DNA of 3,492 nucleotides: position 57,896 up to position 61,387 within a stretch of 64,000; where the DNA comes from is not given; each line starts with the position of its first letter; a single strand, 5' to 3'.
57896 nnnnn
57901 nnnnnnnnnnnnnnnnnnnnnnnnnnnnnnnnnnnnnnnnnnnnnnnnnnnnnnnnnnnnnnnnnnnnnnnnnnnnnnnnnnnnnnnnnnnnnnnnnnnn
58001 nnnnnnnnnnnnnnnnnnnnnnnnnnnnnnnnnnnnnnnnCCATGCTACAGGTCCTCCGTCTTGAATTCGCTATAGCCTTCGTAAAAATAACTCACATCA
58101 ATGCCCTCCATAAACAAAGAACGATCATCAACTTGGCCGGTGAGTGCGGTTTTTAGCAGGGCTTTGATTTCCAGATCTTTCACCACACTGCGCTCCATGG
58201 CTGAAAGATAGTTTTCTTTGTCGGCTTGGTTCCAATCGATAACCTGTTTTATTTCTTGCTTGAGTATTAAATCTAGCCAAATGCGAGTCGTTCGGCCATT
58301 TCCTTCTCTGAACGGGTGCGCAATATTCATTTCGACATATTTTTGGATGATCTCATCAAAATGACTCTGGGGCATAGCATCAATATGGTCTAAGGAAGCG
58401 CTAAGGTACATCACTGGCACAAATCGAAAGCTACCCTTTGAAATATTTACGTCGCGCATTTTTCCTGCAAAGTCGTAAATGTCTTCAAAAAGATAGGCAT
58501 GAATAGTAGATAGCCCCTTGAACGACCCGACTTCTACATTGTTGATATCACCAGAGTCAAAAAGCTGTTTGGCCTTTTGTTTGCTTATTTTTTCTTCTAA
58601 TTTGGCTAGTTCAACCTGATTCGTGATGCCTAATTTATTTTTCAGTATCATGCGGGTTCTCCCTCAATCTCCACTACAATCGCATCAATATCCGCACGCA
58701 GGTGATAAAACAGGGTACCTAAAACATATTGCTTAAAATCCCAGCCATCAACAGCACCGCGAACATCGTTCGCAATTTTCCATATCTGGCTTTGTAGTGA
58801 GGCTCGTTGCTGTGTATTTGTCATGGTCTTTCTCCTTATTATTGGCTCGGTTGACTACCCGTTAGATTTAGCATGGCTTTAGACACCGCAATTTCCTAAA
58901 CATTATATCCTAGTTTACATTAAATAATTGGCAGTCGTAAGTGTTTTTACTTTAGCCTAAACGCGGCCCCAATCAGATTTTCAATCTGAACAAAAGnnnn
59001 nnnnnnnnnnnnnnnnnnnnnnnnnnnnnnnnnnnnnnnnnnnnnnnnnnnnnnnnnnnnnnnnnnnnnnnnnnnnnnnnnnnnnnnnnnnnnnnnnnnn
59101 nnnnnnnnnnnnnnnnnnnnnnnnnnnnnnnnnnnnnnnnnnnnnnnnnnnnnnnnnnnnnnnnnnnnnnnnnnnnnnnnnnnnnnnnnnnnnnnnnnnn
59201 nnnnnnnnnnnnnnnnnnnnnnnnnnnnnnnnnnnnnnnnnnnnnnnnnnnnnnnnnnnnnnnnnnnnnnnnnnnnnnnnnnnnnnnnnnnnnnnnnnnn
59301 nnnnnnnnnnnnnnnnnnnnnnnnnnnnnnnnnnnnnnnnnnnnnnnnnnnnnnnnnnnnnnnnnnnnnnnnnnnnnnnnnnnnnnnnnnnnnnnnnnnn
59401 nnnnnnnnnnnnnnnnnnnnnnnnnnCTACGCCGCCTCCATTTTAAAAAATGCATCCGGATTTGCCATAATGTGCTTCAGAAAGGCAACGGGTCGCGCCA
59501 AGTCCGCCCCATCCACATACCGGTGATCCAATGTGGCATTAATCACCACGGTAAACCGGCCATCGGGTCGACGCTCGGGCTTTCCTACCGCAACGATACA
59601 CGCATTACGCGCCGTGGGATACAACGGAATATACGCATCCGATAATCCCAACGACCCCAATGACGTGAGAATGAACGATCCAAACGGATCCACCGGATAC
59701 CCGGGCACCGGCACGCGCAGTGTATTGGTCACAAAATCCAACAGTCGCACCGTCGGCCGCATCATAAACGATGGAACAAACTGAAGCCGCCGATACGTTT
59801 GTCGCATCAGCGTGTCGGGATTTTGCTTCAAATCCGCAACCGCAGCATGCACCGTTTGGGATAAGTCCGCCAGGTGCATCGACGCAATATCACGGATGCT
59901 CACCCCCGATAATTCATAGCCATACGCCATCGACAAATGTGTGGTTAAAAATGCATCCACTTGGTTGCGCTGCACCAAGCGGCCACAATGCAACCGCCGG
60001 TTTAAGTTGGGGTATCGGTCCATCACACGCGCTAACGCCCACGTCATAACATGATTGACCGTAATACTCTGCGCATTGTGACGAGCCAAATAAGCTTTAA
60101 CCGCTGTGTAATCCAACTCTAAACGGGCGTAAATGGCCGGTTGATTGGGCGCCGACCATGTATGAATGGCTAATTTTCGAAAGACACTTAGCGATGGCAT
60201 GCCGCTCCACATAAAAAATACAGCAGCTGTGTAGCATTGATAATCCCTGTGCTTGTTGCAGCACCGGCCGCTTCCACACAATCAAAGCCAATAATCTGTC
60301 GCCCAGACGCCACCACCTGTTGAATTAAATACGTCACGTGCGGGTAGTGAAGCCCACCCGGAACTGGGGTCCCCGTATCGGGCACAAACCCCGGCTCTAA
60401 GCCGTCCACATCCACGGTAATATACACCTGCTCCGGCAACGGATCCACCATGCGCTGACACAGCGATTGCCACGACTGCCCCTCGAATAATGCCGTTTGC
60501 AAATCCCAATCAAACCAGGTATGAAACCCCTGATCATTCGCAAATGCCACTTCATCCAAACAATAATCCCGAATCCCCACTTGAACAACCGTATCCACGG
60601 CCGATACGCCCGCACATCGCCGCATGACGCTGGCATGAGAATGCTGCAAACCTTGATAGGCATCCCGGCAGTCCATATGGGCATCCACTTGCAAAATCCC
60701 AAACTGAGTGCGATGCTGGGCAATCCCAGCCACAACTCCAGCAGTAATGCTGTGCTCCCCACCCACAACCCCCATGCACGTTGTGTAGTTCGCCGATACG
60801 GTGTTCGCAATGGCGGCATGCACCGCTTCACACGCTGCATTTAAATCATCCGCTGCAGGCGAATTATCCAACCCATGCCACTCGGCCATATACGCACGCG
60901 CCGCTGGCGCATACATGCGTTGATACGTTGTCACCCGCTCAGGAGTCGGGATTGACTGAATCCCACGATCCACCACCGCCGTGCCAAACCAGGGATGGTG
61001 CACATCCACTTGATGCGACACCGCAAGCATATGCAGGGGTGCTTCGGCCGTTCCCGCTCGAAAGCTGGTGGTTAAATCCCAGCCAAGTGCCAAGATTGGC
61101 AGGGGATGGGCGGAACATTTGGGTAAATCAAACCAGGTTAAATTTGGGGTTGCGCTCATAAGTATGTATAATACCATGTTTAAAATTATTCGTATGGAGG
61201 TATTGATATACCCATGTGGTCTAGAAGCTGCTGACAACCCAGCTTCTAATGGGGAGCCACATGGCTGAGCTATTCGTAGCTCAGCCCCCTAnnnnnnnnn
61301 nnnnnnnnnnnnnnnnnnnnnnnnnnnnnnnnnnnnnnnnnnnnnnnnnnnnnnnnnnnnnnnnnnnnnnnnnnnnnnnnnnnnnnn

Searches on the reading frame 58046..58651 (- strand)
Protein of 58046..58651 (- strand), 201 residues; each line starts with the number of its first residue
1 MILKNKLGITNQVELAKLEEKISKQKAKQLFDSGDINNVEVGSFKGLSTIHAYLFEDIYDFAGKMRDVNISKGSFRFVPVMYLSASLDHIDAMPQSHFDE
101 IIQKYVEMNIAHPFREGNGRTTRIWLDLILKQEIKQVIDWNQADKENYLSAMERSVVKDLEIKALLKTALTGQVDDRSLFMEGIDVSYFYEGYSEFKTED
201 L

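Call 111: search_protein_families(library=pfam, proteins=[window:58046-58651:-], max_evalue=0.001)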
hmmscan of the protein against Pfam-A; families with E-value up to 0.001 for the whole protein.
window:58046-58651:- (201 aa): 1 family
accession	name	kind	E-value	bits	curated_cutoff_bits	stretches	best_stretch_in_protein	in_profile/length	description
PF02661.23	Fic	-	1.5e-13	51.8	24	1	47-130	7-93/93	Fic/DOC family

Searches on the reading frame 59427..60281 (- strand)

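Call 111: search_protein_families(library=pfam, proteins=[window:59427-60281:-], max_evalue=0.001)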
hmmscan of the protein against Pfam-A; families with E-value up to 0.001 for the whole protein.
window:59427-60281:- (284 aa): 1 family
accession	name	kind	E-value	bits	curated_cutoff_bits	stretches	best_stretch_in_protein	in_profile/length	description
PF00198.28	2-oxoacid_dh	-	8.2e-12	45.5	23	1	201-278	148-230/232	2-oxoacid dehydrogenases acyltransferase (catalytic domain)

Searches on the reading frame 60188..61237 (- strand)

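Call 111: search_protein_families(library=pfam, proteins=[window:60188-61237:-], max_evalue=0.001)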
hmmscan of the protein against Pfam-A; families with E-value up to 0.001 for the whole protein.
window:60188-61237:- (349 aa): 1 family
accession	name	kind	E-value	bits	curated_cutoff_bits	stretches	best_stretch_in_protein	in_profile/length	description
PF00491.26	Arginase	-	7.4e-46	157.3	22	1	48-329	5-261/280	Arginase family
